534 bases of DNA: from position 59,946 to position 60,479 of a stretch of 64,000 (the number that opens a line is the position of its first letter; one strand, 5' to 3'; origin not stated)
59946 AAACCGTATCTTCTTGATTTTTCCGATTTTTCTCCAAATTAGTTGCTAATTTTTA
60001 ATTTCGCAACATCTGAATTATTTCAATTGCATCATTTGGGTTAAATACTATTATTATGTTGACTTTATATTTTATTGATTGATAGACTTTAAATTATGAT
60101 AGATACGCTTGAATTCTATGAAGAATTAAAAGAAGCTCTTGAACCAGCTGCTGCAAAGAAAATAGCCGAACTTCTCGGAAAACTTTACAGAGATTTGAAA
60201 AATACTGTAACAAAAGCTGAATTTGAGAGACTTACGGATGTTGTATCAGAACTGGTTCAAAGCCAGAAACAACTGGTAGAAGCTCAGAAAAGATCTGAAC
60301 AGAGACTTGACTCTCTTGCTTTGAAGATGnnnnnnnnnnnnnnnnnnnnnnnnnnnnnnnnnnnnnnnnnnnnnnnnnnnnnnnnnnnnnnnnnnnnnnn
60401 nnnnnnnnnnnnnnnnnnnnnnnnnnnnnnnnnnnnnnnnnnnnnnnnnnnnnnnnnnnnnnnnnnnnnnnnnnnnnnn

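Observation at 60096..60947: Stand-alone coiled-coil protein with PD-(D/E)XK-like domain and a nearly perfect 63-bp tandem repeat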

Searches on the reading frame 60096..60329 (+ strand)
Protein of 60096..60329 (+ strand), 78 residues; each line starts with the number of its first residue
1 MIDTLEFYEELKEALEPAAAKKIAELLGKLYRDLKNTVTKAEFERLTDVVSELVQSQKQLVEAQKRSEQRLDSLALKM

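Call 7: search_protein_families(library=pfam, proteins=[window:60096-60329:+], max_evalue=10)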
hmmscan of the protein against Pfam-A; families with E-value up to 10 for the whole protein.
seq(78 aa): 5 families
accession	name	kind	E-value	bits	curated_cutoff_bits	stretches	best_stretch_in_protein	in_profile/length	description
PF02895.20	H-kinase_dim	-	0.00066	20.5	23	2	45-69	13-37/68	Signal transducing histidine kinase, homodimeric domain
PF02561.19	FliS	-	0.01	16.5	26.7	1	6-63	53-110/115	Flagellar protein FliS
PF19086.5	Terpene_syn_C_2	-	0.061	13.5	23.7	1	10-74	38-100/199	Terpene synthase family 2, C-terminal metal binding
PF20464.3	MmeI_N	-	0.097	13.4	27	1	5-36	147-180/181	MmeI, N-terminal domain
PF15884.10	QIL1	-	0.2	12.6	26.6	1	3-21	12-30/77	MICOS complex subunit MIC13, QIL1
